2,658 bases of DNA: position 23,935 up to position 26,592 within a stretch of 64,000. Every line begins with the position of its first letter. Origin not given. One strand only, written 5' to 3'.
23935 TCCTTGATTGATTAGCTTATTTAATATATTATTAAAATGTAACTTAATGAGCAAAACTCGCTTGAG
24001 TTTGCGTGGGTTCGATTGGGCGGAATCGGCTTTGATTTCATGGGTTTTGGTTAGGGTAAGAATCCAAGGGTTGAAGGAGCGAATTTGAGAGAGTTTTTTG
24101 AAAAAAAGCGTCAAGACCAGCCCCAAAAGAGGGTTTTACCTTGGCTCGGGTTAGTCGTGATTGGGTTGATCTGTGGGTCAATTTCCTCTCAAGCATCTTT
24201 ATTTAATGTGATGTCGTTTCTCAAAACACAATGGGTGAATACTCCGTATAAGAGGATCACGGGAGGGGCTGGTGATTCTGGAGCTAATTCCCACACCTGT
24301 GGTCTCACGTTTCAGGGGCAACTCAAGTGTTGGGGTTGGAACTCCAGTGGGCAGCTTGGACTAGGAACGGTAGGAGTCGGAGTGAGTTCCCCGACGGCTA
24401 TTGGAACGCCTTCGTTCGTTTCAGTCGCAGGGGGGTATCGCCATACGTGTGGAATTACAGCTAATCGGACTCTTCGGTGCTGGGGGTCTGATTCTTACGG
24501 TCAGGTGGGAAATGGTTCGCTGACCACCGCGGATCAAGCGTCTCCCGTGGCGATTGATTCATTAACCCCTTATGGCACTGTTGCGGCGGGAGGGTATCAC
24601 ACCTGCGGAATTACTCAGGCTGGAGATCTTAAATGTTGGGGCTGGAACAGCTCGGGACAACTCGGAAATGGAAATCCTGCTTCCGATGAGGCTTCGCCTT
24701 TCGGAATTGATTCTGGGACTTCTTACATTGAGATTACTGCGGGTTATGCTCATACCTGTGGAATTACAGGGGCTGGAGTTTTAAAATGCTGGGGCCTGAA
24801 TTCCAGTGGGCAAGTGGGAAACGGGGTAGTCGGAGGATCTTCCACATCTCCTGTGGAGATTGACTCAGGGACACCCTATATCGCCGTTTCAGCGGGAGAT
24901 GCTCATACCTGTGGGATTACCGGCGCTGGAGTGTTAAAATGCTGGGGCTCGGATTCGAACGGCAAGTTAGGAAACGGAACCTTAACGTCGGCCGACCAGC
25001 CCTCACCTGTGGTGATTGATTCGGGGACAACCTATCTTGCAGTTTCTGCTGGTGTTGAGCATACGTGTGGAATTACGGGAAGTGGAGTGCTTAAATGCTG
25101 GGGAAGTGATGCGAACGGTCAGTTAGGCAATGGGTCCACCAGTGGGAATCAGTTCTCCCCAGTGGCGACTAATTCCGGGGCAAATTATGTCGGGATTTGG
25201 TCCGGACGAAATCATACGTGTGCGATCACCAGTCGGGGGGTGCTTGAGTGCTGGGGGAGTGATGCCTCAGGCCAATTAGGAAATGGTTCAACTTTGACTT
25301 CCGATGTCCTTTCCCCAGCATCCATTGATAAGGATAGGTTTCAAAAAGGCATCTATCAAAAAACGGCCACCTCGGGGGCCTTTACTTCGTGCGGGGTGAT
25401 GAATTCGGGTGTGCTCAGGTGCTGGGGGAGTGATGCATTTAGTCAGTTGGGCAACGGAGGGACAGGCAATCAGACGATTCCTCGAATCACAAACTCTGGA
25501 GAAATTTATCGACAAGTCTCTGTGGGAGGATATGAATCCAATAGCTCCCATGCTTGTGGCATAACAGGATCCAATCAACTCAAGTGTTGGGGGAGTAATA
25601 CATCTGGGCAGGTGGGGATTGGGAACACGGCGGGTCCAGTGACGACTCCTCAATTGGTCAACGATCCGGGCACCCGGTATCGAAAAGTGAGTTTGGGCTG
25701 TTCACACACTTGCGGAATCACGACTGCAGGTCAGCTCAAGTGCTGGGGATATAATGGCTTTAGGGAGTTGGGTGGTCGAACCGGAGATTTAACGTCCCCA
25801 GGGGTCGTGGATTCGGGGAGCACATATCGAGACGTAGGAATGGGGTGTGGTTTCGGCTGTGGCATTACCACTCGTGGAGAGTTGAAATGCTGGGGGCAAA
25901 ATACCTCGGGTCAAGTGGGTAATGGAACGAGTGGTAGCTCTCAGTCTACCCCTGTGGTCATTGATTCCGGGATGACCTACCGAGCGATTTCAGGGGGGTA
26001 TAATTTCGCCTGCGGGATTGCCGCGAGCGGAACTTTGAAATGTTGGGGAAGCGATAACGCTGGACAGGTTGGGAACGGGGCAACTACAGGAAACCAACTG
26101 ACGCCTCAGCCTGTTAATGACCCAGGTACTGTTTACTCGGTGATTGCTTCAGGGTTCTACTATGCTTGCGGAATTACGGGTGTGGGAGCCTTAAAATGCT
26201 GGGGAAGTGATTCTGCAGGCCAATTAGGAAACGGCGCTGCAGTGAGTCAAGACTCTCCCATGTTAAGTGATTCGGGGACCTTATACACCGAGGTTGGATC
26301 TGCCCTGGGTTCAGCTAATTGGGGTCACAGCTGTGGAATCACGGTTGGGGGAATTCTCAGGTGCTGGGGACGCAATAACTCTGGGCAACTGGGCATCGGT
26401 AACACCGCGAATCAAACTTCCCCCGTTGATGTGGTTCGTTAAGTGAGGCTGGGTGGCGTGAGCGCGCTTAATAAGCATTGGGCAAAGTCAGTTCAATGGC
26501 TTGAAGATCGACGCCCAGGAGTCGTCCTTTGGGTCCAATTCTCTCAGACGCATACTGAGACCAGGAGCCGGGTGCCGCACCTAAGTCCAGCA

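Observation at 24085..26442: Secreted 14-blade RCC1-repeat protein, rich in N-x-S/T sequons, with near-identical adjacent blades at the DNA level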

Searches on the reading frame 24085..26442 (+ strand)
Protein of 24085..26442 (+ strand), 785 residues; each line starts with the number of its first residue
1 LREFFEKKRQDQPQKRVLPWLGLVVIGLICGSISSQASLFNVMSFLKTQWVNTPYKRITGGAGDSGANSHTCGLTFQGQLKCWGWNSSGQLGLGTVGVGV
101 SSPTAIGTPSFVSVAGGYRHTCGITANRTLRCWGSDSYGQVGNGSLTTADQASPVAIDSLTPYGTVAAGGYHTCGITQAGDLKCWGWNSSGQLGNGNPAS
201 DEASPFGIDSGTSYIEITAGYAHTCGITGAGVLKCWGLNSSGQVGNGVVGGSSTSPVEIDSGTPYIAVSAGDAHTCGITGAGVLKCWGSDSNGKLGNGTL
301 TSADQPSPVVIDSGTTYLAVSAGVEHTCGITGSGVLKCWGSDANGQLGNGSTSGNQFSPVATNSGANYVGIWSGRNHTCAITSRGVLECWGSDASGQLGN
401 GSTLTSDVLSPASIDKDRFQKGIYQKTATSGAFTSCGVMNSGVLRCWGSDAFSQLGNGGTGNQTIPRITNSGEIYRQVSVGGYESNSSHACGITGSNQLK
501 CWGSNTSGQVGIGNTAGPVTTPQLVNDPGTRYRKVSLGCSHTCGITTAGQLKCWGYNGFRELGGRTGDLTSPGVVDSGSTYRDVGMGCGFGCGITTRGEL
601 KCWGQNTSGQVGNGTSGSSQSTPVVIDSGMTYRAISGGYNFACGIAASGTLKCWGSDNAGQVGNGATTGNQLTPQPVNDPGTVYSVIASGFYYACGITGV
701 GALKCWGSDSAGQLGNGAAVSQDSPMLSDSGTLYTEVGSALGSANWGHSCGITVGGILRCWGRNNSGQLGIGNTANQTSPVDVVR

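Call 5: search_protein_families(library=pfam, proteins=[window:24085-26439:+], max_evalue=0.01)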
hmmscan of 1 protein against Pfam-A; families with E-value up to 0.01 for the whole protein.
window:24085-26439:+ (785 aa): 5 families
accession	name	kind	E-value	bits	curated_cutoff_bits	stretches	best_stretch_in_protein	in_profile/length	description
PF25390.1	WD40_RLD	-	1.7e-103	347.2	150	3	212-541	31-360/363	RCC1-like domain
PF13540.12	RCC1_2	-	2.1e-88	288.6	22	14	111-140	1-30/30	Regulator of chromosome condensation (RCC1) repeat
PF00415.24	RCC1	-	5.5e-67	222.6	21.7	10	78-122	2-48/50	Regulator of chromosome condensation (RCC1) repeat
PF25384.1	Alsin_RLD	-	6e-08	32.8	100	0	215-261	278-324/405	Alsin RCC1-like domain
PF13975.11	gag-asp_proteas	-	0.0027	18.7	28.2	0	304-346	7-50/92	gag-polyprotein putative aspartyl protease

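Call 12: find_encoding_contigs(protein=window:24085-26442:+, flank=10000, max_places=10)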
Protein window:24085-26442:+ (785 aa): no gene with exactly this product is on record in the collection.

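Call 13: find_homologous_proteins(query=window:24085-26439:+, max_evalue=1e-10)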
Query window:24085-26439:+ (785 aa): 7915 proteins with E <= 1e-10 among 8000 candidates; the best 120 are listed.
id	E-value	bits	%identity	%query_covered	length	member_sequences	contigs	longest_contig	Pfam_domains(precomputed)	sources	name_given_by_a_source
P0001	0.0e+0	1770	100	100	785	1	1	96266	PF00415.25,PF13540.13,PF25384.2,PF25390.2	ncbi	ncbi:MAG: RCC1 domain-containing protein [Bdellovibrionia bacterium]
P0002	0.0e+0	1198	46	90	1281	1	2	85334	PF00415.25,PF13540.13,PF25390.2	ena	-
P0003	3.6e-272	924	39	91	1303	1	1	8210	PF00415.25,PF13540.13,PF25384.2,PF25390.2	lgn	-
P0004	7.2e-255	866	37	91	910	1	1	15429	PF00415.25,PF13540.13,PF25384.2,PF25390.2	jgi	jgi:alpha-tubulin suppressor-like RCC1 family protein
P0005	9.7e-248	843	37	90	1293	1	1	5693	PF00415.25,PF16640.12,PF13540.13,PF25384.2,PF25390.2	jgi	jgi:alpha-tubulin suppressor-like RCC1 family protein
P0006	7.0e-234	797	37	93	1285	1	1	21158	PF00415.25,PF13540.13,PF25384.2,PF25390.2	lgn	-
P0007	2.2e-230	785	35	91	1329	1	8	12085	PF00415.25,PF13540.13,PF07705.18,PF25384.2,PF03415.20,PF25390.2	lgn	-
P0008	3.0e-227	775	35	92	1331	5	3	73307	PF00415.25,PF13540.13,PF25384.2,PF25390.2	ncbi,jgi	-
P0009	1.3e-226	773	37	88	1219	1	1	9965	PF00415.25,PF13540.13,PF25384.2,PF00041.28,PF25390.2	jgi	jgi:alpha-tubulin suppressor-like RCC1 family protein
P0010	2.5e-225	769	38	92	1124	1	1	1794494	PF00415.25,PF13540.13,PF25384.2,PF25390.2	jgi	jgi:alpha-tubulin suppressor-like RCC1 family protein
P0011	3.2e-222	758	40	90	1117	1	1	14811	PF00415.25,PF13540.13,PF25384.2,PF25390.2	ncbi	-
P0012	1.2e-221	756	35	94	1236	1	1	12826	PF00415.25,PF13540.13,PF25384.2,PF25390.2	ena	-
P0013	1.8e-220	753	34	91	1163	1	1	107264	PF00415.25,PF20082.5,PF13540.13,PF25384.2,PF25390.2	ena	-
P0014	3.0e-219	749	39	89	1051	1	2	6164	PF00415.25,PF13540.13,PF25384.2,PF25390.2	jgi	jgi:alpha-tubulin suppressor-like RCC1 family protein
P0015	7.1e-219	747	35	91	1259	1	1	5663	PF00415.25,PF20082.5,PF16640.12,PF13540.13,PF25384.2,PF25390.2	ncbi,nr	ncbi:MAG: RCC1 repeat-containing protein [bacterium]|nr:RCC1 repeat-containing protein [bacterium]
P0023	2.4e-205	703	42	91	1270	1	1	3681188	PF00415.25,PF13540.13,PF25384.2,PF19078.7,PF25390.2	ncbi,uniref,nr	ncbi:Ig-like domain-containing protein [Bdellovibrio sp. SKB1291214]|uniref:Ig-like domain-containin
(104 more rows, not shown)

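Call 14: find_related_loci(query=window:24085-26439:+, collection=genome_contigs, flank=10000)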
Query window:24085-26439:+ (785 aa) in genome_contigs; peptide patterns used: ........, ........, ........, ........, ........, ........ (x = any residue, [..] = any of these).
101 stretches matched a pattern; 59 encode a relative of the query (tblastn E <= 1e-3); 59 distinct loci.
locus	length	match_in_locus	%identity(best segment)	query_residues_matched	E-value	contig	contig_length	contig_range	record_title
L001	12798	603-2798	42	30-783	5e-141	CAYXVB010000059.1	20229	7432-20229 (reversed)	MAG TPA_asm: uncultured Bacteriovoracaceae bacterium isolate SRP342105_co1_315 genome assembly, contig: NODE_3529_length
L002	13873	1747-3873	38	69-784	2e-123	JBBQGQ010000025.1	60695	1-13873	MAG: Acidimicrobiia bacterium isolate Co_metawrap_954 Cmw_954_k141_24803906_length_60695_cov_14.9982, whole genome shotg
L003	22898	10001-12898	36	52-784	5e-115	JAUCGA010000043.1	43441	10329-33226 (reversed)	Anaerolineales bacterium HSG25 NODE_62_length_43441, whole genome shotgun sequence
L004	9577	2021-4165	34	6-783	5e-110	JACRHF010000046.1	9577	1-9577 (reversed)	MAG: Nitrospirae bacterium isolate NC_groundwater_1770_Pr3_B-0.1um_51_186 SR-2_scaffold_141_1513956, whole genome shotgu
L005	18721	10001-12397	36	70-780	2e-109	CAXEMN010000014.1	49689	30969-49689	MAG TPA_asm: uncultured Candidatus Poseidoniales archaeon isolate ERR598963_concoct_97 genome assembly, contig: ERZ83144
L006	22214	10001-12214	38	65-783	4e-107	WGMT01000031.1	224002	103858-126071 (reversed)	MAG: bacterium isolate RI_153 c_000000112302, whole genome shotgun sequence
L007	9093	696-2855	32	58-785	6e-105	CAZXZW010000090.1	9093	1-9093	MAG TPA_asm: uncultured Bdellovibrio sp. isolate SRP150892_co2_469 genome assembly, contig: NODE_11747_length_9093_cov_6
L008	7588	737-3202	34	65-782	6e-98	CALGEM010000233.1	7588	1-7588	MAG TPA_asm: uncultured euryarchaeote isolate ERR599053_bin.127_CONCOCT_v1.1_MAG genome assembly, contig: ERZ840905.1536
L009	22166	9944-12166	39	65-783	5e-113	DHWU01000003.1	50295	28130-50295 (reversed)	MAG TPA_asm: Propionibacteriaceae bacterium UBA5174 UBA5174_contig_6756, whole genome shotgun sequence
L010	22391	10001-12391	32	36-785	5e-100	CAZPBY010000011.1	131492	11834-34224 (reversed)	MAG TPA_asm: uncultured Solibacteraceae bacterium isolate binchicken_co185_13 genome assembly, contig: NODE_167_length_1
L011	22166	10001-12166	33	55-784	3e-91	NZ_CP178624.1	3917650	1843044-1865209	Bdellovibrio sp. HCB185ZH chromosome, complete genome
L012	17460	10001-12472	32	52-784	8e-88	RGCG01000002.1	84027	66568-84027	MAG: Actinomycetota bacterium isolate WB6_2A_070 contig_100_1, whole genome shotgun sequence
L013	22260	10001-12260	39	28-784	1e-105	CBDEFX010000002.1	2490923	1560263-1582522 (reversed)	MAG: Dehalococcoidia bacterium isolate bd3fcf20-00e0-4c08-a004-f645cab7dc39 genome assembly, contig: contig_2, whole gen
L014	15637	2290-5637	30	68-777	7e-80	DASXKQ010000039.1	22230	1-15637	MAG TPA_asm: Polyangiaceae bacterium isolate SMAG_U5280 k141_15344, whole genome shotgun sequence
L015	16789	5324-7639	29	68-784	4e-72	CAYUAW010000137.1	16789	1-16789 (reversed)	MAG TPA_asm: uncultured Polyangiaceae bacterium isolate binchicken_co50_283 genome assembly, contig: NODE_3870_length_16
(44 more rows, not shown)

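Call 15: find_encoding_contigs(protein=P0001, flank=10000, max_places=10)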
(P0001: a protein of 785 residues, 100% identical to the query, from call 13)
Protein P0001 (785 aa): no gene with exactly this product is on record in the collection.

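Call 16: find_encoding_contigs(protein=P0002, flank=10000, max_places=4)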
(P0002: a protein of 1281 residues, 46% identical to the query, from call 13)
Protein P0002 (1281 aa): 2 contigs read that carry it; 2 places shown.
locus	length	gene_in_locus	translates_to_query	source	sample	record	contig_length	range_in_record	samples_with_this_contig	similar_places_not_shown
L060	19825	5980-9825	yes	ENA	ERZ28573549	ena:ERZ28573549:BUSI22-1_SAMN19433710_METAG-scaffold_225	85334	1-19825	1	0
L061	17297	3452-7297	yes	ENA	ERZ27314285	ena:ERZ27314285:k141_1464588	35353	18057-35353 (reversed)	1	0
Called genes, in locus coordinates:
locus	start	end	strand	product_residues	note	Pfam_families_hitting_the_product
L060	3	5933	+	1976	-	?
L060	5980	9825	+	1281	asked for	PF25390:WD40_RLD, PF00415:RCC1 (weak), PF25390:WD40_RLD, PF00415:RCC1 (weak), PF13540:RCC1_2 (weak), PF25390:WD40_RLD, PF25390:WD40_RLD, PF25390:WD40_RLD, +5 more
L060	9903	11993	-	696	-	-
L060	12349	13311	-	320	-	PF03706:LPG_synthase_TM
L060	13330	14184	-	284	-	PF00793:DAHP_synth_1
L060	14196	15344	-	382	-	PF00155:Aminotran_1_2 (weak), PF01053:Cys_Met_Meta_PP (weak), PF01041:DegT_DnrJ_EryC1, PF01212:Beta_elim_lyase (faint)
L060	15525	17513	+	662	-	PF05649:Peptidase_M13_N, PF01431:Peptidase_M13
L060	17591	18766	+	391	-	PF03415:Peptidase_C11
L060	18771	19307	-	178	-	PF00156:Pribosyltran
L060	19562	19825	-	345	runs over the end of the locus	PF01595:CNNM, PF00571:CBS (faint)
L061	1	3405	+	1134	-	?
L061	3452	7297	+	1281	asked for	PF25390:WD40_RLD, PF00415:RCC1 (weak), PF25390:WD40_RLD, PF00415:RCC1 (weak), PF13540:RCC1_2 (weak), PF25390:WD40_RLD, PF25390:WD40_RLD, PF25390:WD40_RLD, +5 more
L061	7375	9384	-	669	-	-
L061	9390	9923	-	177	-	PF09835:DUF2062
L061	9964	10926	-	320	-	PF03706:LPG_synthase_TM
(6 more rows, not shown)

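Call 20: list_cluster_members(proteins=[P0001])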
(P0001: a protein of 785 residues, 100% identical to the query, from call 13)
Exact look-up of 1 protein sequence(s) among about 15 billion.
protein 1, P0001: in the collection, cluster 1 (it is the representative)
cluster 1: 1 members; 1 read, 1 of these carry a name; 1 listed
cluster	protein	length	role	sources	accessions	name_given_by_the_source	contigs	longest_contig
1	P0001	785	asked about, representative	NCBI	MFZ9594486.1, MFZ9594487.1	MAG: RCC1 domain-containing protein [Bdellovibrionia bacterium]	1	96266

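Call 37: search_solved_structures(query=P0001, max_evalue=0.00001)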
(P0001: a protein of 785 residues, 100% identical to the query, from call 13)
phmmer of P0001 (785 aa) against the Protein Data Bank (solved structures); distinct sequences matched with E-value up to 0.00001: 32.
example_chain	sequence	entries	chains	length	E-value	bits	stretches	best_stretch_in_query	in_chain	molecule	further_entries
6xzm_A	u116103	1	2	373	4.3e-38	134.3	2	68-247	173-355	Ultraviolet-B receptor UVR8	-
4nc4_A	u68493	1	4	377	5.9e-38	133.9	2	68-247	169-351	Ultraviolet-B receptor UVR8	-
6xzl_A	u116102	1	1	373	6e-38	133.8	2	68-247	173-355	Ultraviolet-B receptor UVR8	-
4dnv_A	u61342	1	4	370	6.4e-38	133.8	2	68-247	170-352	AT5g63860/MGI19_6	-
4dnu_A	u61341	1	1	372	8.3e-38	133.4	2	68-247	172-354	AT5g63860/MGI19_6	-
4d9s_A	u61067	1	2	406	1e-37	133.1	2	68-247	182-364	UVB-resistance protein UVR8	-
8gqe_B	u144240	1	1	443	1.3e-37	132.8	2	68-247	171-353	Ultraviolet-B receptor UVR8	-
4dnw_A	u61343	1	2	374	1.3e-37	132.7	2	68-247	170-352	AT5g63860/MGI19_6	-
4naa_A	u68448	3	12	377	1.4e-37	132.6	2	68-247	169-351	Ultraviolet-B receptor UVR8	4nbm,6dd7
7vgg_B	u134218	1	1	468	1.6e-37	132.4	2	68-247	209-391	Ultraviolet-B receptor UVR8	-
6xzn_A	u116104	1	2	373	4e-37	131.1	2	68-247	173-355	Ultraviolet-B receptor UVR8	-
7q40_A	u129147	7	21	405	4.2e-27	98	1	182-547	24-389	E3 ubiquitin-protein ligase HERC2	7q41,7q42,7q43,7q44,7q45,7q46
3kci_A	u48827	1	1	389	8.3e-27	97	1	74-404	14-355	Probable E3 ubiquitin-protein ligase HERC2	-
4jhp_C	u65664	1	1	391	2.3e-26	95.6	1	114-402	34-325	X-linked retinitis pigmentosa GTPase regulator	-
4qam_A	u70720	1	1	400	2.5e-26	95.4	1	114-402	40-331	X-linked retinitis pigmentosa GTPase regulator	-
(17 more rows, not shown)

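Call 38: search_protein_families(library=ncbifam, proteins=[P0001], max_evalue=0.01)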
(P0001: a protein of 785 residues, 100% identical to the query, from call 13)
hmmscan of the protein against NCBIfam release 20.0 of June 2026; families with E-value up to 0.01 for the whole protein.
P0001 (785 aa): 1 family
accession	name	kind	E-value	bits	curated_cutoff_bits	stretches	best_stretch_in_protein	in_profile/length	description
NF007523.0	PRK10132.1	equivalog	0.0011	19.7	157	0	334-346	30-42/108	hypothetical protein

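Call 43: predict_structure(alignment_id=A1)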
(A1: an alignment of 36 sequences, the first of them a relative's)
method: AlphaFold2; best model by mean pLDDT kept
length: 785 residues; sequences in the alignment: 36
mean_pLDDT: 88.5   pTM: 0.64
mean pLDDT of the five models: 88.5, 88.4, 87.9, 87.5, 86.7
residues with pLDDT >= 90: 584; 70-90: 117; 50-70: 23; < 50: 61
segments of 3 or more residues with pLDDT < 50: 1-51, 416-423
pLDDT, mean of each block of 10 residues (from residue 1): 42 37 36 39 33 79 73 93 94 88 88 95 97 96 93 95 97 98 97 93 97 97 97 98 96 97 98 97 97 92 91 97 97 96 94 92 90 95 91 89 77 62 63 89 91 91 89 90 81 96 96 94 94 95 97 97 93 96 96 98 97 96 96 96 97 97 94 96 95 94 95 91 94 87 68 87 92 89 76
secondary structure, 60 per line:
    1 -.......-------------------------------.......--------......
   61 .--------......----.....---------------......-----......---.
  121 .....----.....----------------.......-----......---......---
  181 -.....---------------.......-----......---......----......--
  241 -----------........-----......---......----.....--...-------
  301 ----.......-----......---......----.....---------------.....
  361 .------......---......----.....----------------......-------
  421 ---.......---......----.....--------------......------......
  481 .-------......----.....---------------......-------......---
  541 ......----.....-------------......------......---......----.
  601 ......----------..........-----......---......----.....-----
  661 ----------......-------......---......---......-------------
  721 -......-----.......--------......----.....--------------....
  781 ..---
elements in order (helices of 4 or more, strands of 3 or more residues): H2-8 H40-46 E55-61 E70-75 E80-84 E100-105 E111-116 E120-125 E130-134 E151-157 E163-168 E172-177 E182-186 E202-208 E214-219 E223-228 E233-238 E252-259 E265-270 E274-279 E284-288 E305-311 E317-322 E326-331 E336-340 E356-361 E368-373 E377-382 E387-391 E408-413 E424-430 E434-439 E444-448 E463-468 E475-481 E489-494 E499-503 E519-524 E532-537 E541-546 E551-555 E569-574 E581-586 E590-595 E600-606 E617-626 E632-637 E641-646 E651-655 E671-676 E684-689 E693-698 E702-707 E722-727 E733-739 E748-753 E758-762 E777-782
